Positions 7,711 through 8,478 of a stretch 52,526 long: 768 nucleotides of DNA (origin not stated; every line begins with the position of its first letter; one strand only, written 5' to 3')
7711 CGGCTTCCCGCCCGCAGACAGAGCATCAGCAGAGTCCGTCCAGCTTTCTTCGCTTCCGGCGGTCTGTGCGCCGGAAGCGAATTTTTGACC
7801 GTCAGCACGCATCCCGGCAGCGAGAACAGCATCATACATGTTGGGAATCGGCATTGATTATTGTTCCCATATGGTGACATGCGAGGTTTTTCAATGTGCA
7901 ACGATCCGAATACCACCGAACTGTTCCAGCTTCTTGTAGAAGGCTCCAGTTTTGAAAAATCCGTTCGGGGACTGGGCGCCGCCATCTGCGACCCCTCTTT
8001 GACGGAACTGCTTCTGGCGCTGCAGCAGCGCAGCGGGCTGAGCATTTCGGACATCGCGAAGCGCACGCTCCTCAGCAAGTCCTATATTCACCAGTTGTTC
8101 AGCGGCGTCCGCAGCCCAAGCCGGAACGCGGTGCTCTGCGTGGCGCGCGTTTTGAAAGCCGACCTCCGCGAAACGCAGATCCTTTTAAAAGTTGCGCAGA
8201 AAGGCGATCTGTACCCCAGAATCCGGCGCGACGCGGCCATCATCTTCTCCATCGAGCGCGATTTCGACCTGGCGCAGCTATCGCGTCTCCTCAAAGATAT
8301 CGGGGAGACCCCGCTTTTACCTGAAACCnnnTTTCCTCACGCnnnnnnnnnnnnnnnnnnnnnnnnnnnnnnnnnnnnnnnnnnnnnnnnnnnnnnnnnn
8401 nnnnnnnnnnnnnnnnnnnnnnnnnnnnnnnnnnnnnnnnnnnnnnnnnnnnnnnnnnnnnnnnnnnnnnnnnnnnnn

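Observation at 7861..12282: HTH gene plus two tandem receptor-like kinases: cytoplasmic Hanks kinase, one TM helix, extracellular LRR domain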

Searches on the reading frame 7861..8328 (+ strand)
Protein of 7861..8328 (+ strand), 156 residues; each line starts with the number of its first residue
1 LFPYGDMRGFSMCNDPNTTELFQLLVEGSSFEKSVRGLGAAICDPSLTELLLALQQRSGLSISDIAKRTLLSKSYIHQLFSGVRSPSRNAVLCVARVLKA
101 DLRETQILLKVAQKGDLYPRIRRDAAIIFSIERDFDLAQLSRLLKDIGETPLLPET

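Call 3: search_protein_families(library=pfam, proteins=[window:7861-8328:+], max_evalue=0.1)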
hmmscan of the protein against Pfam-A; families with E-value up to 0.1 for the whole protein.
window:7861-8328:+ (156 aa): 7 families
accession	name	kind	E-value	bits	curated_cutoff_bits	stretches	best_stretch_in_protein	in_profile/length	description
PF13560.12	HTH_31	-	9.6e-09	35.9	27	1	49-105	4-61/64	Helix-turn-helix domain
PF01381.28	HTH_3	-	1.5e-05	25.4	23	1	57-103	7-53/55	Helix-turn-helix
PF13412.12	HTH_24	-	0.0021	18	21.9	1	49-78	7-36/48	Winged helix-turn-helix DNA-binding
PF12802.13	MarR_2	-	0.0062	17.1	27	1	50-79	10-40/61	MarR family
PF12844.13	HTH_19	-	0.016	15.5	30.2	1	53-92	6-45/64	Helix-turn-helix domain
PF09339.16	HTH_IclR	-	0.022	15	22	1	50-79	8-38/52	IclR helix-turn-helix domain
PF13413.12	HTH_25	-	0.077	13.3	24.6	0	56-79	7-30/62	Helix-turn-helix domain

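Call 4: search_protein_families(library=ncbifam, proteins=[window:7861-8328:+], max_evalue=0.1)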
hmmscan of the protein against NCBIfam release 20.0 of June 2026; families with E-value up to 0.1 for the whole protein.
window:7861-8328:+ (156 aa): 6 families
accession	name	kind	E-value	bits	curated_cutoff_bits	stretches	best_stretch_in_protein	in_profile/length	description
NF002773.0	PRK02866.1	subfamily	4.1e-05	23.7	150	1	46-127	5-86/147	cyanase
NF046032.1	TransRegSlrRBacil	equivalog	0.001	19.2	250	1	55-104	10-60/149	HTH-type transcriptional regulator SlrR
TIGR00673.1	cynS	equivalog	0.0027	17.7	113.3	1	47-126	9-88/150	cyanase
TIGR02010.1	IscR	equivalog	0.055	13.3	207.55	1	52-85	17-51/135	Fe-S cluster assembly transcriptional regulator IscR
NF008110.0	PRK10857.1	equivalog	0.055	13.2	275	1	53-85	18-51/164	Fe-S cluster assembly transcriptional regulator IscR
TIGR00738.1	rrf2_super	superfamily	0.074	12.9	73.3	0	50-81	15-47/132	Rrf2 family transcriptional regulator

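Call 15: find_homologous_proteins(query=window:7894-8328:+, max_evalue=0.001)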
Query window:7894-8328:+ (145 aa): 12 proteins with E <= 0.001 among 151 candidates.
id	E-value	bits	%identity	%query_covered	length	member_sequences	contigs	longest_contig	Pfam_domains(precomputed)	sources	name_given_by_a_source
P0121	6.9e-85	300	99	100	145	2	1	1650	PF13560.13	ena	-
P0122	4.4e-64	232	78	99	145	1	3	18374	PF13560.13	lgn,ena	-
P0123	2.3e-59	217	73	99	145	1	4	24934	PF13560.13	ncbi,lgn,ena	-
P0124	5.9e-24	103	41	94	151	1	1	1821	-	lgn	-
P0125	3.2e-23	100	41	94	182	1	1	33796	-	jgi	jgi:transcriptional regulator with XRE-family HTH domain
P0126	1.2e-20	92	38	94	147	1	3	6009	-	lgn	-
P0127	2.9e-19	87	39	94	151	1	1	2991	-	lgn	-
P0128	3.6e-19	87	41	75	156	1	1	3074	-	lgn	-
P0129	4.4e-18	84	46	74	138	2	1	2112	PF13560.13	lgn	-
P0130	2.5e-17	81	44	74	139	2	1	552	PF13560.13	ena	-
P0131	7.0e-16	76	38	83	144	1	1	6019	PF01381.29,PF13560.13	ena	-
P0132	2.7e-9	55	38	66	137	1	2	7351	-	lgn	-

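Call 18: find_related_loci(query=A2, collection=genome_contigs, flank=5000)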
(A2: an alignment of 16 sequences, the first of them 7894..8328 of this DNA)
Query A2 (145 aa) in genome_contigs; peptide patterns used: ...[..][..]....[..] (x = any residue, [..] = any of these).
162 stretches matched a pattern; 158 encode a relative of the query (tblastn E <= 1e-3); the best 80 are kept; 80 distinct loci.
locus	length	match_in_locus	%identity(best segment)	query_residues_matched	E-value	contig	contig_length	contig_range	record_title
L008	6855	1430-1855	57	1-142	1e-48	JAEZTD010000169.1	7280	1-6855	MAG: Bacillota bacterium isolate OH_PDB_32 k127_80153, whole genome shotgun sequence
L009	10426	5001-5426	56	1-142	5e-45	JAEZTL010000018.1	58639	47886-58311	MAG: Bacillota bacterium isolate OH_PDB_46 k127_496645, whole genome shotgun sequence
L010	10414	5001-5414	47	6-143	4e-38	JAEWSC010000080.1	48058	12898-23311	MAG: Bacillota bacterium isolate OH_SBrB_91 k127_295745, whole genome shotgun sequence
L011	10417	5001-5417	45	4-142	2e-35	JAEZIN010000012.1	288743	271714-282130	MAG: Bacillota bacterium isolate OH_CDB_189 k127_506435, whole genome shotgun sequence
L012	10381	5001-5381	48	16-142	2e-34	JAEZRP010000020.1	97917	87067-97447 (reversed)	MAG: Bacillota bacterium isolate OH_PDB_191 k127_115372, whole genome shotgun sequence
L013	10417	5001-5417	46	4-142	3e-34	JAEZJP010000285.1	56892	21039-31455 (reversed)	MAG: Bacillota bacterium isolate OH_CDB_240 k127_1417950, whole genome shotgun sequence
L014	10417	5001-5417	45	4-142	7e-34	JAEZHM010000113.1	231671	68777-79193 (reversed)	MAG: Bacillota bacterium isolate OH_CDB_136 k127_355867, whole genome shotgun sequence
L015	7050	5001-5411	46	6-142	3e-33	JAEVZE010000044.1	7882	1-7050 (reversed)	MAG: Bacillota bacterium isolate OH_PBB_159 k127_1814930, whole genome shotgun sequence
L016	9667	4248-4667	43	6-145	3e-33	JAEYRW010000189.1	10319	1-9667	MAG: Bacillota bacterium isolate OH_CBB_74 k127_1488441, whole genome shotgun sequence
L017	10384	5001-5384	41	22-142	5e-28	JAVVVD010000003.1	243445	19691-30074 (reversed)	MAG: Clostridia bacterium isolate CGS10Y2-bin70 NODE_3_length_243445_cov_25.967679, whole genome shotgun sequence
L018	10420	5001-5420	41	6-145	4e-28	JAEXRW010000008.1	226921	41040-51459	MAG: Bacillota bacterium isolate OH_HBrB_280 k127_460037, whole genome shotgun sequence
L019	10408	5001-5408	41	4-142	5e-28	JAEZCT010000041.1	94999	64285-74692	MAG: Bacillota bacterium isolate OH_CBrB_262 k127_3011545, whole genome shotgun sequence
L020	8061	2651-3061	40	6-142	7e-27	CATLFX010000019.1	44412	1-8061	MAG TPA_asm: uncultured Oscillospiraceae bacterium isolate MGG08797_1680015495 genome assembly, contig: ERR3199617_987,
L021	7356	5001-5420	35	6-145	1e-26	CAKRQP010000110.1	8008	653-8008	MAG: uncultured Lachnospiraceae bacterium isolate REFINED_METABAT215_TOP10_CONTIGS_1500_ASSEMBLY_K77_MERGED__Hadza_PheCh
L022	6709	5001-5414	39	6-142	2e-26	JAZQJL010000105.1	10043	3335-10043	MAG: Lachnospiraceae bacterium isolate T1900044620_TS20190086.MAGScoT_cleanbin_000058 SGB_876_k141_604174, whole genome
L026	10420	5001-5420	34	6-145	2e-25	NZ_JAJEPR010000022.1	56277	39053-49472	Fusicatenibacter faecihominis strain CLA-AA-H277 NODE_22_length_56277_cov_27.127100, whole genome shotgun sequence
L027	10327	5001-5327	46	34-142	2e-25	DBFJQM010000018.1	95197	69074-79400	MAG TPA_asm: Candidatus Pelethomonas sp. isolate MAG8510 contig18, whole genome shotgun sequence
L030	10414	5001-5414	39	6-142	1e-24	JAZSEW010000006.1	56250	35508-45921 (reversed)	MAG: Lachnospiraceae bacterium isolate T1900044587_TS20190053.MAGScoT_cleanbin_000063 SGB_604_k141_1556353, whole genome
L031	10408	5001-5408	37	6-141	1e-24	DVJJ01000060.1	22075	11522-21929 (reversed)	MAG TPA_asm: Candidatus Avoscillospira avistercoris isolate ChiBcec16-1751 ChiBcec16__C82951_L22075_SRR6323486, whole ge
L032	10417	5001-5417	32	6-144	2e-24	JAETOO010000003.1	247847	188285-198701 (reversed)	MAG: Oscillospiraceae bacterium isolate S14_Bin4 scaffold_38, whole genome shotgun sequence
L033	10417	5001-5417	33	6-144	2e-24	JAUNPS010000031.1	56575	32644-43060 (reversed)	MAG: Eubacteriales bacterium isolate S36M_St_38 NODE_313_length_56575_cov_23.368082, whole genome shotgun sequence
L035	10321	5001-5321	40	35-141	8e-24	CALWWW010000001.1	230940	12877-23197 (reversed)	MAG: uncultured Oscillospiraceae bacterium isolate BRZ_BM__bin16 genome assembly, contig: BRZ_BM__NODE_70_length_230940_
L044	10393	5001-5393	39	3-133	1e-22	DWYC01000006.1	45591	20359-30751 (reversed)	MAG TPA_asm: Candidatus Flavonifractor intestinipullorum isolate CHK189-11263 CHK189__C8313_L45591_SAMEA5754833, whole g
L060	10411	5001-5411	32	7-144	7e-21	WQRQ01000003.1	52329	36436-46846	MAG: Defluviitaleaceae bacterium isolate Co191P1bin4 JGI24694J35173_10000235, whole genome shotgun sequence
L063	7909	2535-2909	34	6-130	1e-20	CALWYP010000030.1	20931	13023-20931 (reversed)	MAG: uncultured Oscillospiraceae bacterium isolate E30__bin174 genome assembly, contig: E30__k127_5713374, whole genome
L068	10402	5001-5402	38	1-135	2e-20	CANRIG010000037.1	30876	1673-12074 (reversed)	MAG: uncultured Lachnospiraceae bacterium isolate Lapin-023__bin18 genome assembly, contig: Lapin-023__NODE_2003_length_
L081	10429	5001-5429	34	1-142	2e-19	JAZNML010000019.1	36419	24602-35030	MAG: Ruminiclostridium sp. isolate T1900044663_TS20190129.MAGScoT_cleanbin_000007 SGB_1533_k141_1386683, whole genome sh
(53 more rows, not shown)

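Call 41: search_solved_structures(query=A2, max_evalue=1, show_alignments=2)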
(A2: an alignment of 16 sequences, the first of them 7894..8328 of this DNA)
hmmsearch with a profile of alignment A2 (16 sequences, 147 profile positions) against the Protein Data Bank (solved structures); distinct sequences matched with E-value up to 1: 21.
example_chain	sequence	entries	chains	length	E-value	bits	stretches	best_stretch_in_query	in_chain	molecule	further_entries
4wn4_A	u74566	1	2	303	8.4e-05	25.7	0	93-144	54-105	Pentatricopeptide repeat protein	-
5orq_A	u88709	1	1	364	0.00019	24.5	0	93-144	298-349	cPPR-Telo1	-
5orm_A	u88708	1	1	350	0.0002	24.5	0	93-144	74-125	cPPR-Telo1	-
4pjr_A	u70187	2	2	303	0.00059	22.9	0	93-144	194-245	Pentatricopeptide repeat protein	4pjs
4pjq_A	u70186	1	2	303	0.00068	22.7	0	93-144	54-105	Pentatricopeptide repeat protein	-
3op9_A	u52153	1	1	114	0.00095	22.3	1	33-95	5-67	Pli0006 protein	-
4wsl_A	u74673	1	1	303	0.0012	21.9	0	93-144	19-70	Pentatricopeptide repeat protein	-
7t5u_A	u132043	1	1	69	0.0015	21.7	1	36-90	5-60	Helix-turn-helix domain-containing protein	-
1y7y_A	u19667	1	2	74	0.0057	19.7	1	28-92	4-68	C.AhdI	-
8bny_A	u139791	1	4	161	0.01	18.9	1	34-91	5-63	Immunity repressor protein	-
8tac_A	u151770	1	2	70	0.015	18.4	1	31-86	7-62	DBP48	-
3b7h_A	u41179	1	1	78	0.018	18.1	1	36-93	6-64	Prophage Lp1 protein 11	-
2b5a_A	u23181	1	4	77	0.026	17.6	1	35-89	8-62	C.BclI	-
6rnz_A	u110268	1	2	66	0.047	16.8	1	37-91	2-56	HTH-type transcriptional regulator DdrOC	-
1y9q_A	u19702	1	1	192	0.081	16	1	31-93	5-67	transcriptional regulator, HTH_3 family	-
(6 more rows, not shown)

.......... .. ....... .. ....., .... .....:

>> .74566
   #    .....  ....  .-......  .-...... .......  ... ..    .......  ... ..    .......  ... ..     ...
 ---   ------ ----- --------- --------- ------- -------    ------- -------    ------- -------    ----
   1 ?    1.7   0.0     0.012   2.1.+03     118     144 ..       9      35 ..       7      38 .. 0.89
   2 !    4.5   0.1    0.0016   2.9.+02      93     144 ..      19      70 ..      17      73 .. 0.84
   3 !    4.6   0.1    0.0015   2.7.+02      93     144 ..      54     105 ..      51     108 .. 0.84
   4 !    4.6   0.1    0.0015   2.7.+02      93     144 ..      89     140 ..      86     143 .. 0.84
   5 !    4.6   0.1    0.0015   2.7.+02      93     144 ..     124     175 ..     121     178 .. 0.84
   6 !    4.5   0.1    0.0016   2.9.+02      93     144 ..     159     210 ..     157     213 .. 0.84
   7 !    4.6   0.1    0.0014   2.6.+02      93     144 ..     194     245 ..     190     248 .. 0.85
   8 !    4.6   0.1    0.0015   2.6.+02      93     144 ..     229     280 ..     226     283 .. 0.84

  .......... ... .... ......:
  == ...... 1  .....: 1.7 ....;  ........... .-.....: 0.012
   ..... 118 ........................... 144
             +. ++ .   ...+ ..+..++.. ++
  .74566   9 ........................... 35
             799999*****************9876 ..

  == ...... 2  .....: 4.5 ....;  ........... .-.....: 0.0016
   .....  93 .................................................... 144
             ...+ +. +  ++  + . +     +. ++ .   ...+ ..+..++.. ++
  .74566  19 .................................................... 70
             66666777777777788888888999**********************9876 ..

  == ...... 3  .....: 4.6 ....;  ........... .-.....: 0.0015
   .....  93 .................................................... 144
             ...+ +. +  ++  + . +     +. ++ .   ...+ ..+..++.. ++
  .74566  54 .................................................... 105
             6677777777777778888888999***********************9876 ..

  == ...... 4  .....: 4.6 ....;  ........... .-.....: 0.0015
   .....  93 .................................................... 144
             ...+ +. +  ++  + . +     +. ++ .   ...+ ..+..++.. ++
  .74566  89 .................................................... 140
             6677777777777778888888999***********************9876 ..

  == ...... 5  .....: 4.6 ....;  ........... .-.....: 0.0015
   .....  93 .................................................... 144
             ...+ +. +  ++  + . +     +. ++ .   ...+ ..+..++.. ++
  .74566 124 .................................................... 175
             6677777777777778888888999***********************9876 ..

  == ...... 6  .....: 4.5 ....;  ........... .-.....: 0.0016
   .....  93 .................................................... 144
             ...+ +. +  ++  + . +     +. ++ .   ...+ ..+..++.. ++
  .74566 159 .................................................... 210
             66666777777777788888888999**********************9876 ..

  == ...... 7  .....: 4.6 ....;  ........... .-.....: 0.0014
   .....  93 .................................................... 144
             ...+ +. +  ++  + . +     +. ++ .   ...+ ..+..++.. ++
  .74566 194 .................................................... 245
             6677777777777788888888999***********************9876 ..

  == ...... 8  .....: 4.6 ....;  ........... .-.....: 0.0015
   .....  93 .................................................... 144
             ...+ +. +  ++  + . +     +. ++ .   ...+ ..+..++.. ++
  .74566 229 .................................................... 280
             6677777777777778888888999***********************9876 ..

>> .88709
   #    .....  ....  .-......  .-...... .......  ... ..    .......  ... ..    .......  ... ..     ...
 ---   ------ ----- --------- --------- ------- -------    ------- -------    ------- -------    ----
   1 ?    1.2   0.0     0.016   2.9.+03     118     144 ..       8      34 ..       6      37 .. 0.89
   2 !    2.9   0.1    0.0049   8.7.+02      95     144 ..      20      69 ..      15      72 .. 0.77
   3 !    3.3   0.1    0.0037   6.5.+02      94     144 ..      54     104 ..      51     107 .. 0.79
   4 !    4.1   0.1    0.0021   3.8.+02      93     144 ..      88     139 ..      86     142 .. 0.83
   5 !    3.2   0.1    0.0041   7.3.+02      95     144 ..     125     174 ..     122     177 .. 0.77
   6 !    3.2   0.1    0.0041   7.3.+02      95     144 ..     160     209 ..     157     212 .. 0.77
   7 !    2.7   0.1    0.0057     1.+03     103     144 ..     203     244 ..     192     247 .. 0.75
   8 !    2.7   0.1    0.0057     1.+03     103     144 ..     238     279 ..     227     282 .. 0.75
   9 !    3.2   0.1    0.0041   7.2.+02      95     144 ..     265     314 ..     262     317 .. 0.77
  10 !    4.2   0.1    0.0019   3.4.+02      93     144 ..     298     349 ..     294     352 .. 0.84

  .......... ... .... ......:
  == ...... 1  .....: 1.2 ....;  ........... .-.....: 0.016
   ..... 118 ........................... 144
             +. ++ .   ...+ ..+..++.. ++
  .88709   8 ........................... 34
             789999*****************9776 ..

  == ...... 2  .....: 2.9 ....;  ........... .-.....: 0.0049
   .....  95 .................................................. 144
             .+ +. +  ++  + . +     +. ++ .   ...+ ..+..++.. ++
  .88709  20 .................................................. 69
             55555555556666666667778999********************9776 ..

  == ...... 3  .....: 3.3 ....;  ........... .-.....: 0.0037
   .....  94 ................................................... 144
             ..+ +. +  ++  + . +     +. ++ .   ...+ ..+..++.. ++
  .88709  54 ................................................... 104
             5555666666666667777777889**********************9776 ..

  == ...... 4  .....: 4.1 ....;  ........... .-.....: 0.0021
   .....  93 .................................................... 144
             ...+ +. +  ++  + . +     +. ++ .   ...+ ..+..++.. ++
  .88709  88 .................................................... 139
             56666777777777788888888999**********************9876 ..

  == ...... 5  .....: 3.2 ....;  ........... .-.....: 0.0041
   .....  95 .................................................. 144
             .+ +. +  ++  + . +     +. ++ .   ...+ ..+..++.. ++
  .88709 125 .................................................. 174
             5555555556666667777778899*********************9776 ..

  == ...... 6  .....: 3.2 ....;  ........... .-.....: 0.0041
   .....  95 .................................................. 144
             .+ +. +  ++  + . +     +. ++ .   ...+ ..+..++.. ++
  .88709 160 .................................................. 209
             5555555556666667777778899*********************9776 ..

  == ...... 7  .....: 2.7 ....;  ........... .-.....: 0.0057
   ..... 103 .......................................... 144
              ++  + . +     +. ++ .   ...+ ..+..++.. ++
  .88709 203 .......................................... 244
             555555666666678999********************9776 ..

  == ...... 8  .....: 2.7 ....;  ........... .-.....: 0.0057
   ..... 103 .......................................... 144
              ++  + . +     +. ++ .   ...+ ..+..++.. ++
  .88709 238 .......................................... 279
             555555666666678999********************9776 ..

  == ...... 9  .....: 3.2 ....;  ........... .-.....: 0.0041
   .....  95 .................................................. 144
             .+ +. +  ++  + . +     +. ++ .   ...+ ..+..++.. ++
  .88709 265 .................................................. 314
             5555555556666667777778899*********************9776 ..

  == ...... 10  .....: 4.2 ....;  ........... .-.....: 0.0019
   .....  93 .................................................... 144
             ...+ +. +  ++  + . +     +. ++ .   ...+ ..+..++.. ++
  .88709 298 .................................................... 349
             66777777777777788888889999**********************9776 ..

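Call 48: find_homologous_proteins(query=A2, max_evalue=0.00001)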
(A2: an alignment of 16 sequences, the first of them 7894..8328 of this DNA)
Query A2 (16 sequences) (145 aa, profile of the alignment): 812 proteins with E <= 0.00001 among 4910 candidates; the best 120 are listed.
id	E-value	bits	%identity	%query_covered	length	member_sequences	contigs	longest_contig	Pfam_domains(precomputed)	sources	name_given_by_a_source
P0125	1.6e-59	218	41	94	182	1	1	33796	-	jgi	jgi:transcriptional regulator with XRE-family HTH domain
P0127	3.3e-59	217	39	94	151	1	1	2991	-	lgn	-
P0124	5.3e-59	216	41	94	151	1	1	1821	-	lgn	-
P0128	3.5e-55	204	41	75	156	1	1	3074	-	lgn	-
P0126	4.0e-54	200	38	94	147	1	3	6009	-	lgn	-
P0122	2.4e-53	198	78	99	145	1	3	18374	PF13560.13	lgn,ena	-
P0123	3.8e-53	197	73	99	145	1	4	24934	PF13560.13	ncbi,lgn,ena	-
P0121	4.0e-52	194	99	100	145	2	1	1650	PF13560.13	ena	-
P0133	9.5e-52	193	44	63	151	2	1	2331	-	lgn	-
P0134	1.4e-51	192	46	97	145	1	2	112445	-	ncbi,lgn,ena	-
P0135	5.9e-51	190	41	97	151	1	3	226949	-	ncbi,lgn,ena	-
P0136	5.6e-50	187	37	94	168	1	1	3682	-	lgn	-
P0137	6.7e-50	187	32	95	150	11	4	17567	-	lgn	-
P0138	1.3e-49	186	32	96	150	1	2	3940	-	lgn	-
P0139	1.7e-49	185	41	94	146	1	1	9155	-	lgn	-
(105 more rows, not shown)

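Call 51: search_protein_families(library=padloc, proteins=[window:7894-8328:+], max_evalue=0.01)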
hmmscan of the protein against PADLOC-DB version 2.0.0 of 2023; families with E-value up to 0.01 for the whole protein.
window:7894-8328:+ (145 aa): 1 family
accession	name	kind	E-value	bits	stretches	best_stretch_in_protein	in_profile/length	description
PDLC02926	HTH_VI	-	0.00097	17.4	1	38-89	4-55/92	-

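Call 60: predict_structure(alignment_id=A3)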
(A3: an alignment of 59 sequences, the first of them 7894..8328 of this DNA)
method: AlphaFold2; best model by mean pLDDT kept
length: 145 residues; sequences in the alignment: 59
mean_pLDDT: 83.5   pTM: 0.73
mean pLDDT of the five models: 83.5, 79.8, 78.6, 76.4, 75.2
residues with pLDDT >= 90: 98; 70-90: 12; 50-70: 26; < 50: 9
segments of 3 or more residues with pLDDT < 50: 1-5
pLDDT, mean of each block of 10 residues (from residue 1): 49 54 52 77 92 93 92 92 96 94 94 97 95 95 75
secondary structure, 60 per line:
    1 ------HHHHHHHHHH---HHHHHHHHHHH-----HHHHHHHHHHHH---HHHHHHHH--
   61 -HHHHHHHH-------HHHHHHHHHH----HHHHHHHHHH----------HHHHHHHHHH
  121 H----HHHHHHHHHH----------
elements in order: H7-16 H20-30 H36-47 H51-58 H62-69 H77-86 H91-100 H111-121 H126-135
